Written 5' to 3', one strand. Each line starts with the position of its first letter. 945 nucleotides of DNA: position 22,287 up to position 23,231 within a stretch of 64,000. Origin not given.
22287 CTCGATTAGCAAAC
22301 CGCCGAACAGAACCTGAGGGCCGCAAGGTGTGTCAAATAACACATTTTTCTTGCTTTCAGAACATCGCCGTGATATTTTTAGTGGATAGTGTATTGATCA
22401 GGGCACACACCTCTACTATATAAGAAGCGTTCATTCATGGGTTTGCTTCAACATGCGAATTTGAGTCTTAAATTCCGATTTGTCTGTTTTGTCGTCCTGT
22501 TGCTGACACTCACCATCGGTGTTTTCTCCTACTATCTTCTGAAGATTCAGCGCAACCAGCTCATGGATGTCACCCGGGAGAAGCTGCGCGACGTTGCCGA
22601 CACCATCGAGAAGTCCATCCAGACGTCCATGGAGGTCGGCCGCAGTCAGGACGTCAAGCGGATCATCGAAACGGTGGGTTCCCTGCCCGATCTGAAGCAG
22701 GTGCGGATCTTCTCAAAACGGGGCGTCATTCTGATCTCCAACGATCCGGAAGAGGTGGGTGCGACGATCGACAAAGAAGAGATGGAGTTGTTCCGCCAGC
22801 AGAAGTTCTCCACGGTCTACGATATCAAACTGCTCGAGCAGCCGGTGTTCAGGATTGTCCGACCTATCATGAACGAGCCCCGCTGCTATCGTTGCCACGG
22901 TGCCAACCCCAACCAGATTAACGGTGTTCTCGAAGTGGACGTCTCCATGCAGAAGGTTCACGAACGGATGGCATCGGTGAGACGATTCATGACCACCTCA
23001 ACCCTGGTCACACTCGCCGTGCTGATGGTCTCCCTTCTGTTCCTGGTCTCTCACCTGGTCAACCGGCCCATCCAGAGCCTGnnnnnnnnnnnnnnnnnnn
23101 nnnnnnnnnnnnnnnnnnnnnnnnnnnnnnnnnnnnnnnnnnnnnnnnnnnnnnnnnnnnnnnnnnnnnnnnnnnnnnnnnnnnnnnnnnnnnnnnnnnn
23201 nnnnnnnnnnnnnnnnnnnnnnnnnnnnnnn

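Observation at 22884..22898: CxxCH haem-binding motif in the periplasmic sensor domain of the histidine kinase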

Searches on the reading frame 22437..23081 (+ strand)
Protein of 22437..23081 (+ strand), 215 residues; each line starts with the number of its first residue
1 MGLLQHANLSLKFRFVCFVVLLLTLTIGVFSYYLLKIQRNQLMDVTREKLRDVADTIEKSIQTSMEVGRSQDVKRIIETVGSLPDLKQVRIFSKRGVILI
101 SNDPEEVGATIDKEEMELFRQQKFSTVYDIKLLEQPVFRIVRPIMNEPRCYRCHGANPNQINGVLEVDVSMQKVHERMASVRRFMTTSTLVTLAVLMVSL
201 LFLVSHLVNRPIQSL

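Call 8: find_homologous_proteins(query=window:22437-23081:+, max_evalue=0.001)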
Query seq(215 aa): 242 candidates shared short words with the query, none scored E <= 0.001.

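Call 16: search_protein_representatives(protein=window:22437-23081:+)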
Query: 215 residues. Proteins with E-value up to 0.001 (for the whole library): 1514; up to 1e-10: 304; up to 1e-30: 5. The best 150 are listed.
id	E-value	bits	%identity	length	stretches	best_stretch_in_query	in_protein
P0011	4.3e-76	271.4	58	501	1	3-215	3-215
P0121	2.9e-34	135.0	54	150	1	10-123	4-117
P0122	5.0e-34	134.2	36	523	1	8-215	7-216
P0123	8.9e-33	130.1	36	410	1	9-213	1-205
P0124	2.6e-31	125.3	35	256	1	11-212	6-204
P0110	9.9e-30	120.2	34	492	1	10-215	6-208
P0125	2.2e-29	119.0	35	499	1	10-215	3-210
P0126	7.8e-29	117.2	35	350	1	10-215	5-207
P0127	1.0e-28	116.9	32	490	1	14-214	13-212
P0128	4.1e-28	114.9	32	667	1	10-214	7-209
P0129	2.4e-27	112.4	38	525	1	10-213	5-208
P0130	9.2e-27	110.5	33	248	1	5-214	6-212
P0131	9.3e-27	110.5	34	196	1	10-200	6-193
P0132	5.9e-26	107.8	33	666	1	11-214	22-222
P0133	8.5e-26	107.3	32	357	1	5-214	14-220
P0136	4.6e-25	104.9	37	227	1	37-215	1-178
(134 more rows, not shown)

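Call 32: predict_structure(alignment_id=A2)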
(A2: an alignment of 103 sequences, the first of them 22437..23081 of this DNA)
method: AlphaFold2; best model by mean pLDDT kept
length: 215 residues; sequences in the alignment: 103
mean_pLDDT: 81.0   pTM: 0.65
mean pLDDT of the five models: 81.0, 79.8, 79.5, 79.4, 75.3
residues with pLDDT >= 90: 31; 70-90: 149; 50-70: 24; < 50: 11
segments of 3 or more residues with pLDDT < 50: 1-4, 129-133
pLDDT, mean of each block of 10 residues (from residue 1): 49 78 87 87 84 88 85 90 88 92 91 80 58 64 87 88 88 83 88 87 72 57
secondary structure, 60 per line:
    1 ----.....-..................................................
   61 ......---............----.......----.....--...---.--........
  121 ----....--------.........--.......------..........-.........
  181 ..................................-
elements in order: H5-9 H11-66 H70-81 E86-92 E97-101 H113-120 E125-128 E137-145 H148-154 E161-170 H172-214
